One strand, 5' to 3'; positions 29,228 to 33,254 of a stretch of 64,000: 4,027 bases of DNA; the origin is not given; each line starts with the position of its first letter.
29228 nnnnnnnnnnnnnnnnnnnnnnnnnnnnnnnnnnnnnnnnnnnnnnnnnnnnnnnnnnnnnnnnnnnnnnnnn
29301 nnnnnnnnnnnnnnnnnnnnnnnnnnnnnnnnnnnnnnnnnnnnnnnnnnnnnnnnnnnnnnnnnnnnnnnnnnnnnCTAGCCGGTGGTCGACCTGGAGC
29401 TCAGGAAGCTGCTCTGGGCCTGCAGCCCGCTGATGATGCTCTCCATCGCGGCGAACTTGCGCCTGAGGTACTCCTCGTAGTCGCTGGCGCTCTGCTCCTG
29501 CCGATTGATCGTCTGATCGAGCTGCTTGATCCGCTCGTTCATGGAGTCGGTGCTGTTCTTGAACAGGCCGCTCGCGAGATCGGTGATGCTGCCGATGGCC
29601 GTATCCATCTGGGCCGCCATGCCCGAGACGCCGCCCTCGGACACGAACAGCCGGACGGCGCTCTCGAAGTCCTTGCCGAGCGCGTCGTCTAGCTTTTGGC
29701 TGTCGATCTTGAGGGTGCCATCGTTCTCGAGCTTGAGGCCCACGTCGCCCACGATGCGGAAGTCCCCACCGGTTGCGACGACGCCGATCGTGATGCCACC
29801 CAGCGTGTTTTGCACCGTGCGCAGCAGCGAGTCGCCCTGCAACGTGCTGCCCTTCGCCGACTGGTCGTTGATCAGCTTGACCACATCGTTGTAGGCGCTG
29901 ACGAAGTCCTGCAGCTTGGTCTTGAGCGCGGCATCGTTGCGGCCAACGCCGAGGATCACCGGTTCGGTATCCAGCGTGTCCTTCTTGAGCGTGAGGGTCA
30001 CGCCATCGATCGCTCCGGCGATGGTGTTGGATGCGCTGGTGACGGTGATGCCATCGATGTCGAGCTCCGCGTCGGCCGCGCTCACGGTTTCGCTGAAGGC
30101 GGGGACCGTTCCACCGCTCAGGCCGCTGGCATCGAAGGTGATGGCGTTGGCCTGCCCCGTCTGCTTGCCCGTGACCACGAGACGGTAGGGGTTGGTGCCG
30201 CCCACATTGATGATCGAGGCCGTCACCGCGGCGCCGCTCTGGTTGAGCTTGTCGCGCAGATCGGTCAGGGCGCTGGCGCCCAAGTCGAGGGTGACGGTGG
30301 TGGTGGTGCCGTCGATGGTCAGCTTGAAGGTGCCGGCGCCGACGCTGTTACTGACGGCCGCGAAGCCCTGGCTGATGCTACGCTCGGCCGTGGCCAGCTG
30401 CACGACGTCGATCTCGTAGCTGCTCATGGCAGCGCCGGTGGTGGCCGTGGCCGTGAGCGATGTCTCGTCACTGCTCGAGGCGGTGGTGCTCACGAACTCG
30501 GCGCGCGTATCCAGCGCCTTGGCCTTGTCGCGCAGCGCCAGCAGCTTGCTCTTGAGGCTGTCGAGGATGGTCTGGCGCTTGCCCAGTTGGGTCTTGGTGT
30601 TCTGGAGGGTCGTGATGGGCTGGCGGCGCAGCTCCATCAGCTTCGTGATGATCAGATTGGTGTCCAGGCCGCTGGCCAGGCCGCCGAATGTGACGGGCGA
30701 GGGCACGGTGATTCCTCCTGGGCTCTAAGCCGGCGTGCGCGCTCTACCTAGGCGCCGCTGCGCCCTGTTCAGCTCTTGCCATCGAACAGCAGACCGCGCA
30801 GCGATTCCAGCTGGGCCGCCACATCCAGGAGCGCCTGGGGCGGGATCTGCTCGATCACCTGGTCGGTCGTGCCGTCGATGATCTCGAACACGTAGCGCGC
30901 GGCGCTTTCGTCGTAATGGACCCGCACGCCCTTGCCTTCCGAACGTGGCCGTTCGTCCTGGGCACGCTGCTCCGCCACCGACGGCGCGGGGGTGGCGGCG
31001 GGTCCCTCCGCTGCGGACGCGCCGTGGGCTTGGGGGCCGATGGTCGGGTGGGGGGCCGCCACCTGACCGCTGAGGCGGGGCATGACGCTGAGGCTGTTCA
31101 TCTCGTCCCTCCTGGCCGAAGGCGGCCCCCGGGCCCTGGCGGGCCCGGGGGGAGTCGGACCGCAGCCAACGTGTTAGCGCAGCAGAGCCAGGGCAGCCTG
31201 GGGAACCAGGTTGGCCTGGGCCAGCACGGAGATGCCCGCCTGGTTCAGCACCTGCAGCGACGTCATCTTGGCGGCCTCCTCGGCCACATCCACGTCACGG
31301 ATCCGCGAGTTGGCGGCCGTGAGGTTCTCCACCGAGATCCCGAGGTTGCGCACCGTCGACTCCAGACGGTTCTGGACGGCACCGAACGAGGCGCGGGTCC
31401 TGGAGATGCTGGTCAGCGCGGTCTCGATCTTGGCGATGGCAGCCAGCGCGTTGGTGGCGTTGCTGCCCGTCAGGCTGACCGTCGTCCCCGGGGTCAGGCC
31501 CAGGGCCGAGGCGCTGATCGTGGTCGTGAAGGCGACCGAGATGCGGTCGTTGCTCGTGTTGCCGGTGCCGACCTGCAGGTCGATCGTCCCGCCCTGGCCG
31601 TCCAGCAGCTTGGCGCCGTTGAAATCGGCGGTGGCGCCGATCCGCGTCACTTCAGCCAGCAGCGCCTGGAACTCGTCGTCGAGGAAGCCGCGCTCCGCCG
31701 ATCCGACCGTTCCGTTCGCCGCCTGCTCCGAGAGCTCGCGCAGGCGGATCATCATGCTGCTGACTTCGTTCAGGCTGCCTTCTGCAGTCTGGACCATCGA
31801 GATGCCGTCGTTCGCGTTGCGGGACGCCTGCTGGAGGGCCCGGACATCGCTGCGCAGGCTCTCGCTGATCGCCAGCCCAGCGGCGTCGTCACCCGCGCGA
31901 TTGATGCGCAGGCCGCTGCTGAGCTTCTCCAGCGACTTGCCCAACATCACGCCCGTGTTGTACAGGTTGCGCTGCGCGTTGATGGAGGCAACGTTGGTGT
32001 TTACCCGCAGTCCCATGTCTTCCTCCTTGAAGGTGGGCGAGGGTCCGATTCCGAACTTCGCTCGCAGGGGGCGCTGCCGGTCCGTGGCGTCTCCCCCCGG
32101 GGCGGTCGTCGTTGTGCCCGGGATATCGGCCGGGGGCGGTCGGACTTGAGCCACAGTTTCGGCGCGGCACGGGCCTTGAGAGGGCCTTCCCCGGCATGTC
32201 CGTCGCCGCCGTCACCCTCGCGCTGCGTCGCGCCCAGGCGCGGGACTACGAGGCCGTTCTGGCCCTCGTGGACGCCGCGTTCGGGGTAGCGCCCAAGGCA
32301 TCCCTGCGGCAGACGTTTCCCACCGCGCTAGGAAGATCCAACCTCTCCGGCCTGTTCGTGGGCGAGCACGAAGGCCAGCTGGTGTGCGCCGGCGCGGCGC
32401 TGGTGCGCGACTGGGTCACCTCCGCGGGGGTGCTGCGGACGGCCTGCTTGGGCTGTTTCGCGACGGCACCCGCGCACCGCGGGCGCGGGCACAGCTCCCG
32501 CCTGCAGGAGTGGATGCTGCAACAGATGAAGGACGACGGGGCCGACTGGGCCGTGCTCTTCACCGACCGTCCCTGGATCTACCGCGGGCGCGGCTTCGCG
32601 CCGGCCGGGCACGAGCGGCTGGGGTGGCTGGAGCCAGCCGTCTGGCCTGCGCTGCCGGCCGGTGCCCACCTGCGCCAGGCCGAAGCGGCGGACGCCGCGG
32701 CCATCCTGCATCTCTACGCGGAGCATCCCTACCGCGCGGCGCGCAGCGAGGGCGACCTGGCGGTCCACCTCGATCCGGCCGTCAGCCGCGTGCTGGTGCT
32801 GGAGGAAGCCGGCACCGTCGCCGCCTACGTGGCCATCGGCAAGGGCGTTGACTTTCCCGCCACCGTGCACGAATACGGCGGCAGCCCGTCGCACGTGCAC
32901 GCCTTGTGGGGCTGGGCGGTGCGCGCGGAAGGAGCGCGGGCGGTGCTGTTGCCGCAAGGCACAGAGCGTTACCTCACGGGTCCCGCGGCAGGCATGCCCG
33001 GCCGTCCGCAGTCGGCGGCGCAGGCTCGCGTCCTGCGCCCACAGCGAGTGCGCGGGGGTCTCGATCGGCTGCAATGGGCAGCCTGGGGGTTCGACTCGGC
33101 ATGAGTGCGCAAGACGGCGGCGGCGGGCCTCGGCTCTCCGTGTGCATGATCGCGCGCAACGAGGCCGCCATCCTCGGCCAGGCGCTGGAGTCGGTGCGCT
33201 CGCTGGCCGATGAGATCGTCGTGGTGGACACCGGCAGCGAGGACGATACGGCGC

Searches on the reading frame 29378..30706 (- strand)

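Call 8: search_protein_families(library=pfam, proteins=[window:29378-30706:-])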
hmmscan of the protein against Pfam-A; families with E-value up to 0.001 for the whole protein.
window:29378-30706:- (442 aa): 2 families
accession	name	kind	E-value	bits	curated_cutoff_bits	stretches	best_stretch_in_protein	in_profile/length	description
PF07195.17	FliD_C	-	3e-47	161.5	25.4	1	210-429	1-235/236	Flagellar hook-associated protein 2 C-terminus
PF02465.23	FliD_N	-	2e-23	83.3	24.8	1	12-107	1-96/97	Flagellar hook-associated protein 2 N-terminus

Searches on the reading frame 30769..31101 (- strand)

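Call 8: search_protein_families(library=pfam, proteins=[window:30769-31101:-])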
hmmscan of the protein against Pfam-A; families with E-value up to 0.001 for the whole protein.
window:30769-31101:- (110 aa): 1 family
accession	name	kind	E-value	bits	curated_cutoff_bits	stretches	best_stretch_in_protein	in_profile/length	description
PF03646.20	FlaG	-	1.5e-11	44.7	23.8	1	56-107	49-100/101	FlaG protein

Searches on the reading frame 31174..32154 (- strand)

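Call 8: search_protein_families(library=pfam, proteins=[window:31174-32154:-])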
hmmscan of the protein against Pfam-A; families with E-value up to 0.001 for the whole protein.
window:31174-32154:- (326 aa): 2 families
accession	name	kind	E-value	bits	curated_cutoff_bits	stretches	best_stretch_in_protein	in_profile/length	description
PF00669.25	Flagellin_N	-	9.9e-40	136.2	26.6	1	51-187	1-137/139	Bacterial flagellin N-terminal helical region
PF00700.27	Flagellin_C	-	2.3e-27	95.6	23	1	240-325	1-86/86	Bacterial flagellin C-terminal helical region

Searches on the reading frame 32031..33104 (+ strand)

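Call 9: search_protein_families(library=pfam, proteins=[window:32031-33104:+])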
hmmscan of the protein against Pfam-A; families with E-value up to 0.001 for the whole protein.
window:32031-33104:+ (357 aa): 3 families
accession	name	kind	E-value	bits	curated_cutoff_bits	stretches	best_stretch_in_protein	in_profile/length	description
PF13527.13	Acetyltransf_9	-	2.5e-16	60.3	25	1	65-191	2-126/127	Acetyltransferase (GNAT) domain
PF00583.31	Acetyltransf_1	-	4.1e-07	30.7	20.7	1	101-171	29-93/116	Acetyltransferase (GNAT) family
PF13508.13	Acetyltransf_7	-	3.4e-05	24.6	27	1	107-190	4-83/84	Acetyltransferase (GNAT) domain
